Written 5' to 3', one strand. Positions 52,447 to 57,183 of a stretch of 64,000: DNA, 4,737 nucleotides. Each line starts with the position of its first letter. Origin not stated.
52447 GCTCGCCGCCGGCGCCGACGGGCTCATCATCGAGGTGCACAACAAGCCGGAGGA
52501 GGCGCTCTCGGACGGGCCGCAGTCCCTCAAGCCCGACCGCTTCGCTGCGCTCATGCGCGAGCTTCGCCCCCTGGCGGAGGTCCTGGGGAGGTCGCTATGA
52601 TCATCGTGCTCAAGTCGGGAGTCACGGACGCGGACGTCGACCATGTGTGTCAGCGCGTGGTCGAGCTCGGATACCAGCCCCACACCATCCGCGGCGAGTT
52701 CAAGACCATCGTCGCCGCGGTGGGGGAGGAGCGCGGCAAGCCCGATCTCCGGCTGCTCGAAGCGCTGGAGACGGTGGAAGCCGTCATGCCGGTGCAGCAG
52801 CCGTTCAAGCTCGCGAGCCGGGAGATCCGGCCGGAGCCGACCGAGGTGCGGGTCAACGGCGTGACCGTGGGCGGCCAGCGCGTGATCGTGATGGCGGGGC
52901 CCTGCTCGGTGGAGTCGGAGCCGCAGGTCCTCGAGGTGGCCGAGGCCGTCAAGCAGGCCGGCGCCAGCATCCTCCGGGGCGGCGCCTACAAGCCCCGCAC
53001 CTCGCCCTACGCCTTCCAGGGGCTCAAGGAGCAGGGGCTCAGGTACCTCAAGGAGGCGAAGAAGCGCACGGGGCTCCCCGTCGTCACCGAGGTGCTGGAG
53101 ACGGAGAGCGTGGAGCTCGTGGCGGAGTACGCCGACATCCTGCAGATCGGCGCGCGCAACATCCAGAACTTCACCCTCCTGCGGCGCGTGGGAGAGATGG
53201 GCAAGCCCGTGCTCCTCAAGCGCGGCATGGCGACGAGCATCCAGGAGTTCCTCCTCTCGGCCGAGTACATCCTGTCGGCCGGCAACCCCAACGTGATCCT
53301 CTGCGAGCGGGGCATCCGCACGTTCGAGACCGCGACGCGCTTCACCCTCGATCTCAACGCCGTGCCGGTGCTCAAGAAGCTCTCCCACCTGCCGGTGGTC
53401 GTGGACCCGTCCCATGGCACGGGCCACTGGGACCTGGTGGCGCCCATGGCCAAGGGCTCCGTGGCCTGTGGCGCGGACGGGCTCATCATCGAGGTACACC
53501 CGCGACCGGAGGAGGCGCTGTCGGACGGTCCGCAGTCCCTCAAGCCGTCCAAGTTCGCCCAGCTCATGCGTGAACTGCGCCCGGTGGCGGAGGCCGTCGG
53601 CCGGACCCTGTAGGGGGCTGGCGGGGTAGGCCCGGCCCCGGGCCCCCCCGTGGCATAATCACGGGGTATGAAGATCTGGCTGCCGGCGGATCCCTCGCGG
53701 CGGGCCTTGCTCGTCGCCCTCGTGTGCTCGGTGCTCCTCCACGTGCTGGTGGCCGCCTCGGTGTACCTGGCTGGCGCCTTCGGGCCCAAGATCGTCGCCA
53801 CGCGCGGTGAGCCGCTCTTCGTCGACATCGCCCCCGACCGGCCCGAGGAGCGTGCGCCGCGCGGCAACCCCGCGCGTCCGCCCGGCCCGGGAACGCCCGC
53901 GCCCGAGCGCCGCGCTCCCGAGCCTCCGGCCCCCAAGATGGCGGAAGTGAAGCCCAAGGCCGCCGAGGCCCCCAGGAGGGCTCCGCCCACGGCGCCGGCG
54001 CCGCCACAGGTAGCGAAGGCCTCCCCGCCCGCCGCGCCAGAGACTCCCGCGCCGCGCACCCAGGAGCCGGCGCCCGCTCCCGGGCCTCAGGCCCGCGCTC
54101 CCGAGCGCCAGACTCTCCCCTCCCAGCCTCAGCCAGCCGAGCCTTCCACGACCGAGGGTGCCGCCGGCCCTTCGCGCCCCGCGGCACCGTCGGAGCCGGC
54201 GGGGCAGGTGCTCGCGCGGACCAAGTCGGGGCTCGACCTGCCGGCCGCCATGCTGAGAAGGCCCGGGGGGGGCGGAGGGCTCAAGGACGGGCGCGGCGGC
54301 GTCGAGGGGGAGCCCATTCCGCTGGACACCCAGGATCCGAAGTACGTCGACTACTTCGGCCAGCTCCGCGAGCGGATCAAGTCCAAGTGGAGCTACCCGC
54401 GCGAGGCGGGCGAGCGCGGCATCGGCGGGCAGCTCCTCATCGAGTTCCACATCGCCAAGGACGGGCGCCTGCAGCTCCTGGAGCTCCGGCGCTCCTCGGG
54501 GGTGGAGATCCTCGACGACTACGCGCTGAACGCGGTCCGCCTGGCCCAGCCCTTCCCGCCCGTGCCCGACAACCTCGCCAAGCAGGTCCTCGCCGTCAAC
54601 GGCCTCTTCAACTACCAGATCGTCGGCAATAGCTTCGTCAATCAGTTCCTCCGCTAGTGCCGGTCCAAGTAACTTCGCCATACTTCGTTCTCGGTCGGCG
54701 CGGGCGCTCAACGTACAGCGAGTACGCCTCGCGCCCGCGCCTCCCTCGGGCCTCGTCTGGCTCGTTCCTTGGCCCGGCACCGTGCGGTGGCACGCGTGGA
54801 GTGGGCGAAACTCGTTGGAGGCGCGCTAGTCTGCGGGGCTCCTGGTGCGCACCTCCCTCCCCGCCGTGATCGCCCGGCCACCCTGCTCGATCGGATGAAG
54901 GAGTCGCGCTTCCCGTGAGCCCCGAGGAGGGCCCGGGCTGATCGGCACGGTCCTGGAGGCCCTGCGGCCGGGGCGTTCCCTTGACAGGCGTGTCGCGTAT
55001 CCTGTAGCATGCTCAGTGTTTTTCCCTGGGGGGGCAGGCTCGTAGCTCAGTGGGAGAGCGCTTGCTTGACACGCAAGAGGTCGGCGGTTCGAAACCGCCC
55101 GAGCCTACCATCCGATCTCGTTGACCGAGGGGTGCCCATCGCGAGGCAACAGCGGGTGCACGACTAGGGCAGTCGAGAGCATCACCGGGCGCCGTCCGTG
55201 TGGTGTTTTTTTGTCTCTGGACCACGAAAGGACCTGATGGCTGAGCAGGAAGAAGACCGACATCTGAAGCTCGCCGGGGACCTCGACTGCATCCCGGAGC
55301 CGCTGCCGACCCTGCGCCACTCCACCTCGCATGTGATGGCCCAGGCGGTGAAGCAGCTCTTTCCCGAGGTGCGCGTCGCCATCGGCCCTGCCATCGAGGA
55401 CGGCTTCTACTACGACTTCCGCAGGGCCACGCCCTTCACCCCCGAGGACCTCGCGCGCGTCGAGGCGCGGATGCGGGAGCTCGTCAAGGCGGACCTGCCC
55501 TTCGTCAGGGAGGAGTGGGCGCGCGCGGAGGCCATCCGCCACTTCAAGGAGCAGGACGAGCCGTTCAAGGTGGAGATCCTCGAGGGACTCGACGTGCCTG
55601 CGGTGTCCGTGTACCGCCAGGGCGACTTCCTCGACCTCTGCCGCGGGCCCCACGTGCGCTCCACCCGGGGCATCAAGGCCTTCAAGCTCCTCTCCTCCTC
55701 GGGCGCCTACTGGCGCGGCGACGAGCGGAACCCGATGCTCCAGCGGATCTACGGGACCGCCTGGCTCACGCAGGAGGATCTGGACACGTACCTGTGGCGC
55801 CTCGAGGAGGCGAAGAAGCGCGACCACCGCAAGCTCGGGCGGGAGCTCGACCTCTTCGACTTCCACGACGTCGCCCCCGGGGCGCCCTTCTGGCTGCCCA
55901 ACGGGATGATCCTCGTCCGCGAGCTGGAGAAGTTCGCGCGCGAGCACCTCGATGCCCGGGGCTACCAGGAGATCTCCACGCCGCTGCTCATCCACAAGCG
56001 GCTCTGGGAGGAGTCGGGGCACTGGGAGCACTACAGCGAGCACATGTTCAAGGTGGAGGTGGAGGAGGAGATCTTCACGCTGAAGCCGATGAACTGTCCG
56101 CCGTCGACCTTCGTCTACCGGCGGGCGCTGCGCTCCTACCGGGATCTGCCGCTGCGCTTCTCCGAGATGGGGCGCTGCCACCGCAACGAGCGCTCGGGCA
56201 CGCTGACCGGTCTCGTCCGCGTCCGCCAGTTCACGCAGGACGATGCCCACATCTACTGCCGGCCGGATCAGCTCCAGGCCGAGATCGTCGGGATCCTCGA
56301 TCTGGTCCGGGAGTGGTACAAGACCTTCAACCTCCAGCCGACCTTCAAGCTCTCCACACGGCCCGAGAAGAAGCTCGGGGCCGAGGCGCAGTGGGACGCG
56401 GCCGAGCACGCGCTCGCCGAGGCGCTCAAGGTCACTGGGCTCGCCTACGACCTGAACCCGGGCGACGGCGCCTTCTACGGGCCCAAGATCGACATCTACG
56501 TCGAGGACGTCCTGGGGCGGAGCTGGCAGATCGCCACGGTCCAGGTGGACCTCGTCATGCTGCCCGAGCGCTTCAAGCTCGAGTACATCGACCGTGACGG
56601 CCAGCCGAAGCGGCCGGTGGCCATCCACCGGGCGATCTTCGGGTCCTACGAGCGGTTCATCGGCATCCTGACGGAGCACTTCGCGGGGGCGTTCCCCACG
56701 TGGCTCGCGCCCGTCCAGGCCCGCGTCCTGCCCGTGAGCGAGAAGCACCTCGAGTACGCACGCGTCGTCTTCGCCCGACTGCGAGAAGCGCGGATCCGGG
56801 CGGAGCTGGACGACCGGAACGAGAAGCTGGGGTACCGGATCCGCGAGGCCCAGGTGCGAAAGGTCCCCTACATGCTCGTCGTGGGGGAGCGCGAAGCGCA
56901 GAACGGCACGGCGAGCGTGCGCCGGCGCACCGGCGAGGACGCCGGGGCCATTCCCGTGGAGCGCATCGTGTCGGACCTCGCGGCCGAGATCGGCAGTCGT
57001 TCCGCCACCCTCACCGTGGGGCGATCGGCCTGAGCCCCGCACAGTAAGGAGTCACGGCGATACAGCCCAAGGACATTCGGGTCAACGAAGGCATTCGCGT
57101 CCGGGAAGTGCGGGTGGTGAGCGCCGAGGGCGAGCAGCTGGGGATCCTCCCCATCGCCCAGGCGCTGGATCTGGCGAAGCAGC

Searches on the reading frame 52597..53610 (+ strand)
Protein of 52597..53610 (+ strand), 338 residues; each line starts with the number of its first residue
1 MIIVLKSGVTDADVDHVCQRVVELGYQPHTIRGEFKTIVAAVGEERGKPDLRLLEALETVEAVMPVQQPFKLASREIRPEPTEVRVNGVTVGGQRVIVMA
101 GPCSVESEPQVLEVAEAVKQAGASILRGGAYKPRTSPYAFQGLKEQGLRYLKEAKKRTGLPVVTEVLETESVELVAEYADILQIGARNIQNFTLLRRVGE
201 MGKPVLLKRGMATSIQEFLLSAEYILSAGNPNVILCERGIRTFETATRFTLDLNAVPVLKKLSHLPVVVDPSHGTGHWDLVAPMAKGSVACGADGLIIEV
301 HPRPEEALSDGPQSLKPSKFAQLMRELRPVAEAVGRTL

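Call 5: search_protein_families(library=pfam, proteins=[window:52647-53573:+])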
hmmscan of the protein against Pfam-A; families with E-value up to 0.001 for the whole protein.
window:52647-53573:+ (308 aa): 0 families

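Call 58: search_protein_families(library=ncbifam, proteins=[window:52597-53610:+])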
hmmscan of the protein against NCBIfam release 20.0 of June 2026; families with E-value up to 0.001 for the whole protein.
window:52597-53610:+ (338 aa): 11 families
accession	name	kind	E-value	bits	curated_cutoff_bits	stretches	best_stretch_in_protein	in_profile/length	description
NF006421.0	PRK08673.1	subfamily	6.7e-152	505.6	335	1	1-337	1-336/338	3-deoxy-7-phosphoheptulonate synthase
NF009933.0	PRK13396.1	subfamily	5.1e-123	410.5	486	1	1-336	1-343/352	3-deoxy-7-phosphoheptulonate synthase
TIGR01361.1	DAHP_synth_Bsub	equivalog_domain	5.8e-122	406.1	267.75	1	72-328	2-258/260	3-deoxy-7-phosphoheptulonate synthase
NF041229.1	BagF_FevY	exception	5.2e-110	367.8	700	1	7-328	3-323/340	phospho-2-dehydro-3-deoxyheptonate aldolase BagF/FevY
NF009239.0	PRK12595.1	equivalog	4.6e-108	361.4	279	1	72-333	95-356/360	bifunctional 3-deoxy-7-phosphoheptulonate synthase/chorismate mutase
TIGR01362.1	KDO8P_synth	equivalog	3.1e-38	131.4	314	1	95-332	2-254/258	3-deoxy-8-phosphooctulonate synthase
NF003543.0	PRK05198.1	equivalog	6.6e-38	130.3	242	1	91-334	12-271/273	3-deoxy-8-phosphooctulonate synthase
NF009109.0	PRK12457.1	equivalog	1.6e-22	80.1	457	1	134-334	61-272/281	3-deoxy-8-phosphooctulonate synthase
TIGR03569.1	NeuB_NnaB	equivalog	1.3e-08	34.3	399.65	1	143-336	73-260/329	N-acetylneuraminate synthase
TIGR03586.1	PseI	equivalog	3.1e-08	33.2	340.25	1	151-336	82-259/327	pseudaminic acid synthase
NF009395.0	PRK12755.1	subfamily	9.4e-07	27.9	343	1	92-214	52-194/355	3-deoxy-7-phosphoheptulonate synthase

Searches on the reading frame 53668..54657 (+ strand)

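Call 5: search_protein_families(library=pfam, proteins=[window:53668-54657:+])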
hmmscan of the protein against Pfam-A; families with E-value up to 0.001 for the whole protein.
window:53668-54657:+ (329 aa): 2 families
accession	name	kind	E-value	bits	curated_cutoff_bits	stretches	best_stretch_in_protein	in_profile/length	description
PF03544.19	TonB_C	-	5.2e-13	49.7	24.6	1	242-307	4-69/79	Gram-negative bacterial TonB protein C-terminal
PF13103.11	TonB_2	-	8.6e-11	42.3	22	1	228-305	3-78/85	TonB C terminal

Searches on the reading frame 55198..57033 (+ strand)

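Call 5: search_protein_families(library=pfam, proteins=[window:55198-57033:+])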
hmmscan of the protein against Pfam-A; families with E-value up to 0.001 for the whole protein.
window:55198-57033:+ (611 aa): 3 families
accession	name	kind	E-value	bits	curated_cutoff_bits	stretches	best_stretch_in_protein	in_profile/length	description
PF00587.30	tRNA-synt_2b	-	1.2e-43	149.7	29.3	1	284-495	1-179/179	tRNA synthetase class II core domain (G, H, P, S and T)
PF03129.25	HGTP_anticodon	-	3.5e-24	85.2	21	1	507-594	1-91/94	Anticodon binding domain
PF07973.19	tRNA_SAD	-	1.8e-17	63.5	24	1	136-185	1-44/44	Threonyl and Alanyl tRNA synthetase second additional domain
